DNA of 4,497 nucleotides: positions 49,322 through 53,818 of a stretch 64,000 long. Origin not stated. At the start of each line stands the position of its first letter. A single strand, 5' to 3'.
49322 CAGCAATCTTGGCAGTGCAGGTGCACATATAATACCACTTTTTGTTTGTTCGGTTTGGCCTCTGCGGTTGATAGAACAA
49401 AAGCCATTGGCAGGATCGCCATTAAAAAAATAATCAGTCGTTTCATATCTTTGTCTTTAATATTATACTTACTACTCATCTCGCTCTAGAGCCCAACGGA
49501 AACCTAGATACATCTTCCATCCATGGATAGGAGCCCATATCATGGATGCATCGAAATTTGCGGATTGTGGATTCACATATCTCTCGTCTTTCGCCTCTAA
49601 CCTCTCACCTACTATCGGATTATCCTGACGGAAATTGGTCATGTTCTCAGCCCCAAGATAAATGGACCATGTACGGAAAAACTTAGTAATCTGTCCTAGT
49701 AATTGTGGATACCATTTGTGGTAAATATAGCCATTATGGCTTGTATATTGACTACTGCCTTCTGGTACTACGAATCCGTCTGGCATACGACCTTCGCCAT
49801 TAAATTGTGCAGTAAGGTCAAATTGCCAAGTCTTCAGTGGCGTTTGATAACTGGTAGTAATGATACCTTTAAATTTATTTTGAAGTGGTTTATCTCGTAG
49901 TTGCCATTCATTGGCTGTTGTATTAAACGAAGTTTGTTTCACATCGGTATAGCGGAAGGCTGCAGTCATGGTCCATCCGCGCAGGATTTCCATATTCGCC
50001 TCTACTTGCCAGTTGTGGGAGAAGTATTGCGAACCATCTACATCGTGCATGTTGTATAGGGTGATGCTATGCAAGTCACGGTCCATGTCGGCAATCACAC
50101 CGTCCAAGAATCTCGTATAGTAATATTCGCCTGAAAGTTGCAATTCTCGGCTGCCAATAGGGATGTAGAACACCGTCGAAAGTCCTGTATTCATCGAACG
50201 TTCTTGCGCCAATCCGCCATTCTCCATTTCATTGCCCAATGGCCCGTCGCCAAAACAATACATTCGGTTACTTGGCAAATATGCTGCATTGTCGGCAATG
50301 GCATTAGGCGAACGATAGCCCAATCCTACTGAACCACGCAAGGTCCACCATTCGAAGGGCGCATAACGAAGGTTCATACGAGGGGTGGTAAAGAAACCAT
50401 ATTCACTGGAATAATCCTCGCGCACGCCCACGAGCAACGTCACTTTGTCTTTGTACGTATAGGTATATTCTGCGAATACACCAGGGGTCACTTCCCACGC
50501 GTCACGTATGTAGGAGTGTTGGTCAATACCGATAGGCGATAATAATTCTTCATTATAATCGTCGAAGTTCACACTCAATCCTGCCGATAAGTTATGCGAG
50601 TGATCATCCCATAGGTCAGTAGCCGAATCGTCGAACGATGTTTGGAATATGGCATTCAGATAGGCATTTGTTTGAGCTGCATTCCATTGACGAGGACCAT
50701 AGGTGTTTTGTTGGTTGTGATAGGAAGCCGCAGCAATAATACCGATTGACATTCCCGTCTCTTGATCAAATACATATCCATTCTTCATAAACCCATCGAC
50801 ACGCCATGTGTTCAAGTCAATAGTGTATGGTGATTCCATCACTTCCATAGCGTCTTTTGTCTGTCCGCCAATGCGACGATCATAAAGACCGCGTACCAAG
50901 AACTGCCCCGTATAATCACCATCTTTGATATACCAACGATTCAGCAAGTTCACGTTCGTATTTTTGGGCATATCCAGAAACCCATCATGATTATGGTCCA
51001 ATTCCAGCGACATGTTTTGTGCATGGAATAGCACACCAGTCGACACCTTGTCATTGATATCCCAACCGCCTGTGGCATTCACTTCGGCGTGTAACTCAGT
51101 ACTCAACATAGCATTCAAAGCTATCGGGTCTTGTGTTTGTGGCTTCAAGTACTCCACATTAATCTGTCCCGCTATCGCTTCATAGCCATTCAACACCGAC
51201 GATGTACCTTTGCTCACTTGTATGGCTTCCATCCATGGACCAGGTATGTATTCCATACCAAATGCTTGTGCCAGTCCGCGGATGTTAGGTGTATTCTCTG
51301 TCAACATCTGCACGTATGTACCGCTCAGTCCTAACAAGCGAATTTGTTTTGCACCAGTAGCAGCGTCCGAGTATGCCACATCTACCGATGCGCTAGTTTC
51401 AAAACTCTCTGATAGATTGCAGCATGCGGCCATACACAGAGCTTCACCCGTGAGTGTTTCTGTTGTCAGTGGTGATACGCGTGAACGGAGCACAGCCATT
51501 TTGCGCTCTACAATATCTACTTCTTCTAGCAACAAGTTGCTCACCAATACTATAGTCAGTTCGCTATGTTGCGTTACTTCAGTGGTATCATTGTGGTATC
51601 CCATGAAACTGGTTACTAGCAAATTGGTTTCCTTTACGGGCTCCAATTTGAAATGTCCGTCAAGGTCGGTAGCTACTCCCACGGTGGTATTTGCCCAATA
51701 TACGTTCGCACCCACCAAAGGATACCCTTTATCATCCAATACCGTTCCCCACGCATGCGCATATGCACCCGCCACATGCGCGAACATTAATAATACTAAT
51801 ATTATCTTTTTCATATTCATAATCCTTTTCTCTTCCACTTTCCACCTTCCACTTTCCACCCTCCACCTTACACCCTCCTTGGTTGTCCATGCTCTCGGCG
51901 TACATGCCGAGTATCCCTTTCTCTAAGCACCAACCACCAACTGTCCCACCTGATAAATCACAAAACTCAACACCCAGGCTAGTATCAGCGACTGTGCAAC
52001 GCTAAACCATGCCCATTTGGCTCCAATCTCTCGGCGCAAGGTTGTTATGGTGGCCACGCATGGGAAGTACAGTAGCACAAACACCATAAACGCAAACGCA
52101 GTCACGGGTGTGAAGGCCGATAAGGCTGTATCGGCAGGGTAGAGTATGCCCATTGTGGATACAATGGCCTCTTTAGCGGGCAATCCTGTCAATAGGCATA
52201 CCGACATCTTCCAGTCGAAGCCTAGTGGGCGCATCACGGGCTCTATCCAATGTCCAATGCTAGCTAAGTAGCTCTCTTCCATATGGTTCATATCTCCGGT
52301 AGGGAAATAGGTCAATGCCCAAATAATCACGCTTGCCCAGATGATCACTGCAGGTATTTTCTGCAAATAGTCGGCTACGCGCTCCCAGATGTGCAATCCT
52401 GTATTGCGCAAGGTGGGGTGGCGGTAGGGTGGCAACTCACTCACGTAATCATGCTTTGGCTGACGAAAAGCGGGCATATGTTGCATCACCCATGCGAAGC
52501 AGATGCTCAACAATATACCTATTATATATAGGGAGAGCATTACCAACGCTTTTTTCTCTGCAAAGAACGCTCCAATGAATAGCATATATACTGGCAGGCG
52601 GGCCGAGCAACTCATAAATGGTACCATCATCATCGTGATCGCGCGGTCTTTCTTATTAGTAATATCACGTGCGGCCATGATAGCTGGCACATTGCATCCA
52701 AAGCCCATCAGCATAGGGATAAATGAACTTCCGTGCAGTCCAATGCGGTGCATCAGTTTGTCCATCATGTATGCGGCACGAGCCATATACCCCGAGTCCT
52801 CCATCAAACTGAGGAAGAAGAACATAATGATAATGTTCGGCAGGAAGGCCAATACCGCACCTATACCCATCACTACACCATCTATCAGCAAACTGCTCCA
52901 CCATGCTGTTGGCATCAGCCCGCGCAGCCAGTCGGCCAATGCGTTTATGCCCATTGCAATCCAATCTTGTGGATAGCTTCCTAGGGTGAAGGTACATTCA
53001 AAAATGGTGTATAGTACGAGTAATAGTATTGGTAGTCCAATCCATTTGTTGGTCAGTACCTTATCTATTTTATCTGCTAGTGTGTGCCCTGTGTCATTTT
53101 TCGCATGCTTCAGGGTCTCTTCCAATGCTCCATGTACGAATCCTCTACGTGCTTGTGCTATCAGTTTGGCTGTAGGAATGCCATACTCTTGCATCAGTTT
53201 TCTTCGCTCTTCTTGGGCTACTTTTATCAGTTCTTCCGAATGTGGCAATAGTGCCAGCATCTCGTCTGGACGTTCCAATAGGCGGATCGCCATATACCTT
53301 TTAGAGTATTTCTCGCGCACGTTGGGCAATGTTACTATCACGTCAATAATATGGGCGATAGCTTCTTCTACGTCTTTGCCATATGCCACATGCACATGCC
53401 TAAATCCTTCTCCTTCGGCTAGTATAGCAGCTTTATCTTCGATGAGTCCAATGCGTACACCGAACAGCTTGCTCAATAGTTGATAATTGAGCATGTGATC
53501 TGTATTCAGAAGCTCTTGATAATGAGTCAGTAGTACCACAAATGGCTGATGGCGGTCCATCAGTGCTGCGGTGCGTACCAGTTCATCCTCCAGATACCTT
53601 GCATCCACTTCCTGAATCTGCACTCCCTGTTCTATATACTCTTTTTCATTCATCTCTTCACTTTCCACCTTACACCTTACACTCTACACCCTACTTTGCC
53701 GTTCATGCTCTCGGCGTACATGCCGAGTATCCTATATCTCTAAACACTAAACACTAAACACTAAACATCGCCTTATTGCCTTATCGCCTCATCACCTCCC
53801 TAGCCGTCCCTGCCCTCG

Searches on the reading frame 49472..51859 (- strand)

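Call 4: search_protein_families(library=pfam, proteins=[window:49472-51859:-], max_evalue=0.01)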
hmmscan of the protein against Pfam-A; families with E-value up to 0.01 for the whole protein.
window:49472-51859:- (795 aa): 4 families
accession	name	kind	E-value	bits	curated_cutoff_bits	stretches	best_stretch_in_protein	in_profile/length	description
PF00593.30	TonB_dep_Rec_b-barrel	-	8.9e-18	65.8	27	1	352-739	58-435/436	TonB dependent receptor-like, beta-barrel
PF13715.12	CarbopepD_reg_2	-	9.3e-15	54.9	32.2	1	38-113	3-85/88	CarboxypepD_reg-like domain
PF13620.12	CarboxypepD_reg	-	3.4e-07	30.9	32.3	1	38-101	4-77/82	Carboxypeptidase regulatory-like domain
PF07715.20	Plug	-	4e-06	27.7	23.9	1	129-231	5-106/107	TonB-dependent Receptor Plug Domain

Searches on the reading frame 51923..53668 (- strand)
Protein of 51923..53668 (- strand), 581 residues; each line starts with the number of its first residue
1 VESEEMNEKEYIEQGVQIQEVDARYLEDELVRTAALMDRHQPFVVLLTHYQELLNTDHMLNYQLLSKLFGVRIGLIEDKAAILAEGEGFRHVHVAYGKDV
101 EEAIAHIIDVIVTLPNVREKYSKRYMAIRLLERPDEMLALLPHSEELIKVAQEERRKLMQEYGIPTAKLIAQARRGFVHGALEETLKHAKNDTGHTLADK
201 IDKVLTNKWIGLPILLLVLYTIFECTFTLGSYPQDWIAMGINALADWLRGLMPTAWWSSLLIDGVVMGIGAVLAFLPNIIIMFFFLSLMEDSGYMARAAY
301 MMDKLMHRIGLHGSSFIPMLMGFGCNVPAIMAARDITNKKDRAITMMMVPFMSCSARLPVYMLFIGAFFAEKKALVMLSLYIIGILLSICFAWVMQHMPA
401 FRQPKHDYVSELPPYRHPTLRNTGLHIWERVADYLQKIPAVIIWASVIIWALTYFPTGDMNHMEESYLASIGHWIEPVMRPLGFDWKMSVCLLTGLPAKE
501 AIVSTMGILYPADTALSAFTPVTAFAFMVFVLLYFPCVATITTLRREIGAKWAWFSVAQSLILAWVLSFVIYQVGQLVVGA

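Call 4: search_protein_families(library=pfam, proteins=[window:51923-53668:-], max_evalue=0.01)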
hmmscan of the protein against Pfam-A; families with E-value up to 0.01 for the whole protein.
window:51923-53668:- (581 aa): 4 families
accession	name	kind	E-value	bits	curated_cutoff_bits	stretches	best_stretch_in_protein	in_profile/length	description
PF07670.19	Gate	-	7.2e-47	158.6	29.6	2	273-368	2-104/104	Nucleoside recognition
PF17910.6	FeoB_Cyto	-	2.5e-16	60.3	23.4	1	96-187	1-90/90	FeoB cytosolic helical domain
PF07664.17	FeoB_C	-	4.2e-14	52.5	26.6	1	377-430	1-54/54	Ferrous iron transport protein B C terminus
PF02421.24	FeoB_N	-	0.0015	18.5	27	1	15-73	80-138/156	Ferrous iron transport protein B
